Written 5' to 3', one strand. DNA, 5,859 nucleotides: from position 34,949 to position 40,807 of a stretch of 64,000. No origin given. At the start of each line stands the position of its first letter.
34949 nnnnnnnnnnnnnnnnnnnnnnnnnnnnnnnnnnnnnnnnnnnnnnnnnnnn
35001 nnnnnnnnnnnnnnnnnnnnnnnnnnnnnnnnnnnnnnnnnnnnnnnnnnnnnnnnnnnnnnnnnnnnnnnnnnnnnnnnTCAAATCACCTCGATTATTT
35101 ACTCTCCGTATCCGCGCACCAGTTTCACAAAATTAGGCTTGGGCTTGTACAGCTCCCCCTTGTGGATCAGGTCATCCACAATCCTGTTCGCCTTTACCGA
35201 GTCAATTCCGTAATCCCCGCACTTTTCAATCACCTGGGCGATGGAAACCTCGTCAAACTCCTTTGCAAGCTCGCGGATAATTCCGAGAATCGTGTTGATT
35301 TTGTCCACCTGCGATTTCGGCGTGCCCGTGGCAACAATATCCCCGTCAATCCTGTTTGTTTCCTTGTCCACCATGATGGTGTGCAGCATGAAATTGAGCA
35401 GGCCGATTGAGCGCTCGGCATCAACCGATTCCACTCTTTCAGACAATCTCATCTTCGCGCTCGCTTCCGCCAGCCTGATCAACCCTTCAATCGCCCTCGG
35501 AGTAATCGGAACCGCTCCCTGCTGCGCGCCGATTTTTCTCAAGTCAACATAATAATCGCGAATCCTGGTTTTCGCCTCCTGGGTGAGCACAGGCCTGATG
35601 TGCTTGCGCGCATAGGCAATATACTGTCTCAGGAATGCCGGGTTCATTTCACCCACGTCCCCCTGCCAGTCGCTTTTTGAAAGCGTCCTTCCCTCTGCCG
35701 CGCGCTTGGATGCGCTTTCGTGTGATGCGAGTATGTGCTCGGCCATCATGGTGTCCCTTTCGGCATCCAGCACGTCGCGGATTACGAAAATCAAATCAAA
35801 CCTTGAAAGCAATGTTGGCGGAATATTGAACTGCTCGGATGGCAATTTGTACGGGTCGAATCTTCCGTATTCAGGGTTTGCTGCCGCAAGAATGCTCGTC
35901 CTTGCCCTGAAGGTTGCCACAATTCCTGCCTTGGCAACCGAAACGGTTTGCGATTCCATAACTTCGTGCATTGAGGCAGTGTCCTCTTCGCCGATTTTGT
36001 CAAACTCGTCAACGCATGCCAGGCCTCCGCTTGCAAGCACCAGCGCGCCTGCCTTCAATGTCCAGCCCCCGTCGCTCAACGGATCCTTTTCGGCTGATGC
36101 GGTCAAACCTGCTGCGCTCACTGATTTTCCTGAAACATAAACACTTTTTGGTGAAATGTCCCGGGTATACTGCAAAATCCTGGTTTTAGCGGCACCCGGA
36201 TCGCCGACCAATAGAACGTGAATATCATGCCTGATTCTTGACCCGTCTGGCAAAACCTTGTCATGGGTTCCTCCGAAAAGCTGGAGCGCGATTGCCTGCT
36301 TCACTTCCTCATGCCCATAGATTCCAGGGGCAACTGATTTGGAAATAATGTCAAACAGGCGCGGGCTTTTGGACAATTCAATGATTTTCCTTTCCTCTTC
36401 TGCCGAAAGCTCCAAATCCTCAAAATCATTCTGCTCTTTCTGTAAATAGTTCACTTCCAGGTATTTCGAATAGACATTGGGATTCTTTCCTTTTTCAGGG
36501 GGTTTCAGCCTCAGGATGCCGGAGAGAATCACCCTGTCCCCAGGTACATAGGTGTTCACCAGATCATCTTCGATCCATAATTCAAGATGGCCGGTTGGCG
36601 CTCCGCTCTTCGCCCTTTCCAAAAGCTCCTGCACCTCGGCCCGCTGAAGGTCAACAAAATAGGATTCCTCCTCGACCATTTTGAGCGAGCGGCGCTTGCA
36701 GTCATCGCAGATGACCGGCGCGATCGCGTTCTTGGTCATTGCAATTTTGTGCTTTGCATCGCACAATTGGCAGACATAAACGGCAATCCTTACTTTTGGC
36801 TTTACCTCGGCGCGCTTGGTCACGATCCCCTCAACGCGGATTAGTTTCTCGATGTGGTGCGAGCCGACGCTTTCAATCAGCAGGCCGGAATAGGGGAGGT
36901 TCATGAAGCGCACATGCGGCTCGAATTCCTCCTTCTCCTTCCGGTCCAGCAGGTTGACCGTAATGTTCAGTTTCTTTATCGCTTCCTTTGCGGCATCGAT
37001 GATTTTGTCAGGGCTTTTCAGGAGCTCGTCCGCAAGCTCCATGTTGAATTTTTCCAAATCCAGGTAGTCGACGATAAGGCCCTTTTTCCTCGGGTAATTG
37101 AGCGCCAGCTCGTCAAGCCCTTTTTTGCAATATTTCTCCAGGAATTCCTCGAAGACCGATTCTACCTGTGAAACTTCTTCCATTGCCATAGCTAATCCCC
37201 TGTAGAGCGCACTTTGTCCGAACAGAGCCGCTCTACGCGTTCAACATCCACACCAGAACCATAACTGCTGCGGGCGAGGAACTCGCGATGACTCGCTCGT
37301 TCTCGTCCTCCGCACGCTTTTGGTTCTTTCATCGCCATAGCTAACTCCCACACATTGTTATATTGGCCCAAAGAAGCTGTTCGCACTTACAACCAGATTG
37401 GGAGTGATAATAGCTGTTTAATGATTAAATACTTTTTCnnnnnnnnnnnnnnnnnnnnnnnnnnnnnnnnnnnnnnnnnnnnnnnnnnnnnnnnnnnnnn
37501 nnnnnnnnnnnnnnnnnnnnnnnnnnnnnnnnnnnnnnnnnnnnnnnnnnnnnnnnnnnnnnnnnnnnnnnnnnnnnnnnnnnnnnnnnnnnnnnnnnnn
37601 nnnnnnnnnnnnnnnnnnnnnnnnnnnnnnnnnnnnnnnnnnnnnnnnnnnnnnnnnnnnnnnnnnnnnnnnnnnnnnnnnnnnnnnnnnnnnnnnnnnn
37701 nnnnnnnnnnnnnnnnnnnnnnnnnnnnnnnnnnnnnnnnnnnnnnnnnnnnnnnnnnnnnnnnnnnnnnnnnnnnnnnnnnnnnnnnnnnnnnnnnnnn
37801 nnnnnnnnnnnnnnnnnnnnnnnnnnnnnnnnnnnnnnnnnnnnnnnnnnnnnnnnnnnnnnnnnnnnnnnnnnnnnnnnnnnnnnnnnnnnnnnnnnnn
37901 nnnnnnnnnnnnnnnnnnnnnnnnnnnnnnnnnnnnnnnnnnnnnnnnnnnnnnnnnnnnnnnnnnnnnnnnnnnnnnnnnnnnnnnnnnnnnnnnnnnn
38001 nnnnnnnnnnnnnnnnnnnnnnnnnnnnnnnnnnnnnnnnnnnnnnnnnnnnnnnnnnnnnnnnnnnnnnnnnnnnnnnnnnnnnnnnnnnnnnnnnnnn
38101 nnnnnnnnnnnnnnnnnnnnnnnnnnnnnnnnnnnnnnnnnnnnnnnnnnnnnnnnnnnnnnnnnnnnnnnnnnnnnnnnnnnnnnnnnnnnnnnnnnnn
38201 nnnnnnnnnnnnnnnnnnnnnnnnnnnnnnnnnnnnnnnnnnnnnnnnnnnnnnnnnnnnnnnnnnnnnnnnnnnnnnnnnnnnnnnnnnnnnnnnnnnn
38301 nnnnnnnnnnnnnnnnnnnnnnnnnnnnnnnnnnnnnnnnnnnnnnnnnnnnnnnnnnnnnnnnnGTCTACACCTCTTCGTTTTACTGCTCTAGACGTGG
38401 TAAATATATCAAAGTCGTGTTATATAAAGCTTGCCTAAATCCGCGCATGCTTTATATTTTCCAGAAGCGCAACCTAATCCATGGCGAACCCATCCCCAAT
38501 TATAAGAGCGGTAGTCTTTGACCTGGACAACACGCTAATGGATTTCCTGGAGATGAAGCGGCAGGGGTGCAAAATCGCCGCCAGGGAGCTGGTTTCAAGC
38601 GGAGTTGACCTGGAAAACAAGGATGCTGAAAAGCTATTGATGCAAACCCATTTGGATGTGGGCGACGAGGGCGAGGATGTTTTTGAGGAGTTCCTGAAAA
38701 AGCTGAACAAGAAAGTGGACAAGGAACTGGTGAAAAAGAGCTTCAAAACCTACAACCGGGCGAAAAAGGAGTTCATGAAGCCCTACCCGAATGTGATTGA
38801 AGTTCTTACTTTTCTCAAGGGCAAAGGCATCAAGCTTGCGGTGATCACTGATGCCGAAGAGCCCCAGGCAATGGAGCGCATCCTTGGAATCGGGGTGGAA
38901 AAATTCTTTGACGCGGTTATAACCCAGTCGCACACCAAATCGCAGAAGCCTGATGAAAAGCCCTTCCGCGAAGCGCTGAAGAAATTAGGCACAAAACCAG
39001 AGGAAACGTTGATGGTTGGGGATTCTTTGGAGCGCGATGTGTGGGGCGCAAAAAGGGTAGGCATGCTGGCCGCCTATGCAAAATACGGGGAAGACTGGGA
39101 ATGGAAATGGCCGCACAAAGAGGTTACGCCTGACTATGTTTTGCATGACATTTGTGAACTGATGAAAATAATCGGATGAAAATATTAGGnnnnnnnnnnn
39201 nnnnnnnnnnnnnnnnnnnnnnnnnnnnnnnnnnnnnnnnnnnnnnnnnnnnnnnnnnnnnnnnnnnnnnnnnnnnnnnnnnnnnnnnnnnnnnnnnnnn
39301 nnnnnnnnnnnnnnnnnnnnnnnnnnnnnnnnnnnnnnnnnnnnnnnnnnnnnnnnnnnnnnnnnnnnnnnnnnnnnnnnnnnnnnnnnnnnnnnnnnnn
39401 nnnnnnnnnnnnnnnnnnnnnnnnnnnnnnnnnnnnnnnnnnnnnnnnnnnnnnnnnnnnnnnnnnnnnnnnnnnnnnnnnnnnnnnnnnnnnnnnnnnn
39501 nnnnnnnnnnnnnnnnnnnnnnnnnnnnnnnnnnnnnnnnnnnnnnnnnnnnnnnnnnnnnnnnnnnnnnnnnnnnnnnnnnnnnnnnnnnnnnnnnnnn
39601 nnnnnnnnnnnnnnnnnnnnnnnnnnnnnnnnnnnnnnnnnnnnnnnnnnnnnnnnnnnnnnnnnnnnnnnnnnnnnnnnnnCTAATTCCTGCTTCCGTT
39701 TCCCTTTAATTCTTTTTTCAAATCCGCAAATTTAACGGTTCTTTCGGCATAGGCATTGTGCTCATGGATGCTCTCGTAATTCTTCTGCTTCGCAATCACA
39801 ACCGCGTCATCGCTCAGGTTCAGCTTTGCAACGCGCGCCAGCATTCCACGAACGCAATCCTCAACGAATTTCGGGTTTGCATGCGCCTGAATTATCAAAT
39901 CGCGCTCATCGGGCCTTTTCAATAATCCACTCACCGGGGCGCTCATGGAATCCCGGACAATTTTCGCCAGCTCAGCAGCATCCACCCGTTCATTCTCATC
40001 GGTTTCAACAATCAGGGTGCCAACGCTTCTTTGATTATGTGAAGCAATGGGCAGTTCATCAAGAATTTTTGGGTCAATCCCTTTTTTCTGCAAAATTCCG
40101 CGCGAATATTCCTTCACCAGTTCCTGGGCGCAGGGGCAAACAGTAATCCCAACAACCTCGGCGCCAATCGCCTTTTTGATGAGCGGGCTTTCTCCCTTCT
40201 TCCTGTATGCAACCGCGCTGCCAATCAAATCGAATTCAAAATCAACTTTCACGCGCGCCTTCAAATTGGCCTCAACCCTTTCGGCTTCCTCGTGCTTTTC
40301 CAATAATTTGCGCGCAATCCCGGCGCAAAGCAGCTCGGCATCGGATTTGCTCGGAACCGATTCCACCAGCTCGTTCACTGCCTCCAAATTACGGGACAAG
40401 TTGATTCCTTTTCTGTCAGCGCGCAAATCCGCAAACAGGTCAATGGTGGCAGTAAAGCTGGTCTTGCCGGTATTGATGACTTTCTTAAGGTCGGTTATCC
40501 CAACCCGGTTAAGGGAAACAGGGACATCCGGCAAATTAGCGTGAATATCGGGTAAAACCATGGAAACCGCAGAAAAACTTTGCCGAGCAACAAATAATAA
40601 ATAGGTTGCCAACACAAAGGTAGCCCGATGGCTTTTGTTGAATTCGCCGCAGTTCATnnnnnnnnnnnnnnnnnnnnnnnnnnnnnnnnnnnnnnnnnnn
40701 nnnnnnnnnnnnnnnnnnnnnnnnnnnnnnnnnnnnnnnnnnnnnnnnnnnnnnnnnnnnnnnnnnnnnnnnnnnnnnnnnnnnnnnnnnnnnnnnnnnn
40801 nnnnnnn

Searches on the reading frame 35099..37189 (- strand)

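Call 19: search_protein_families(library=pfam, proteins=[window:35099-37189:-], max_evalue=0.001)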
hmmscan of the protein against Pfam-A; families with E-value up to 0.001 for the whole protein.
window:35099-37189:- (696 aa): 7 families
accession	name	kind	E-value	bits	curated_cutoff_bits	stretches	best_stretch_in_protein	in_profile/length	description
PF00493.29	MCM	-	1.6e-88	296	23.3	1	266-490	2-224/224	MCM P-loop domain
PF17207.9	MCM_OB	-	5.5e-27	94.5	24.8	1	107-229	4-125/126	MCM OB domain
PF17855.7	MCM_lid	-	6e-26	91.2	27.4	1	519-599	2-84/87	MCM AAA-lid domain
PF14551.11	MCM_N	-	9e-08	32.9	24.9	1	12-96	3-94/95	MCM N-terminal domain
PF01078.27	Mg_chelatase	-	1.1e-07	31.9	20.3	1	368-439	87-158/207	Magnesium chelatase, subunit ChlI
PF07728.20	AAA_5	-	4.8e-07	30.3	22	1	324-441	1-125/139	AAA domain (dynein-related subfamily)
PF21120.3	MCM_WH_arc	-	0.00071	20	26.1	0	629-689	1-63/63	Archaeal MCM, winged-helix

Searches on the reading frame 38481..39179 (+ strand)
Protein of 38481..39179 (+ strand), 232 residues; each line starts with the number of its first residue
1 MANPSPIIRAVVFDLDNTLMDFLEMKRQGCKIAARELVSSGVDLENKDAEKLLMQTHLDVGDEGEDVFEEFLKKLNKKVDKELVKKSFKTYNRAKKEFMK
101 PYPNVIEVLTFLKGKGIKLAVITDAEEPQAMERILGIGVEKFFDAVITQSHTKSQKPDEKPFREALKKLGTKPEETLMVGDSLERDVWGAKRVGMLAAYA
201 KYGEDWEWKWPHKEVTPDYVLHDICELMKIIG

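Call 19: search_protein_families(library=pfam, proteins=[window:38481-39179:+], max_evalue=0.001)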
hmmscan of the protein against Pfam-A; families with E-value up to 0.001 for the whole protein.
window:38481-39179:+ (232 aa): 5 families
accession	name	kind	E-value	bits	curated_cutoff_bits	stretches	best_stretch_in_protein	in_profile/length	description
PF13419.12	HAD_2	-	2.9e-33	115.9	23.8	1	11-197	1-175/178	Haloacid dehalogenase-like hydrolase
PF00702.32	Hydrolase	-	2.2e-28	100.4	26.4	1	8-194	1-191/191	haloacid dehalogenase-like hydrolase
PF13242.12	Hydrolase_like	-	2.8e-12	46.8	22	1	156-227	4-75/75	HAD-hyrolase-like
PF12710.13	HAD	-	1.7e-07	32.3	27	1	11-182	1-181/189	haloacid dehalogenase-like hydrolase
PF12689.13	Acid_PPase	-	0.00035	20.9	27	0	95-136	40-81/169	Acid Phosphatase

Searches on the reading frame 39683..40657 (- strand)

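Call 19: search_protein_families(library=pfam, proteins=[window:39683-40657:-], max_evalue=0.001)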
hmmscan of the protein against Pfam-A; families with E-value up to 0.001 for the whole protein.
window:39683-40657:- (324 aa): 1 family
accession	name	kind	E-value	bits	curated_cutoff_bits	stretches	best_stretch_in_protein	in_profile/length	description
PF02649.19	GCHY-1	-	1.3e-59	202.3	25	1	35-304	1-260/260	Type I GTP cyclohydrolase folE2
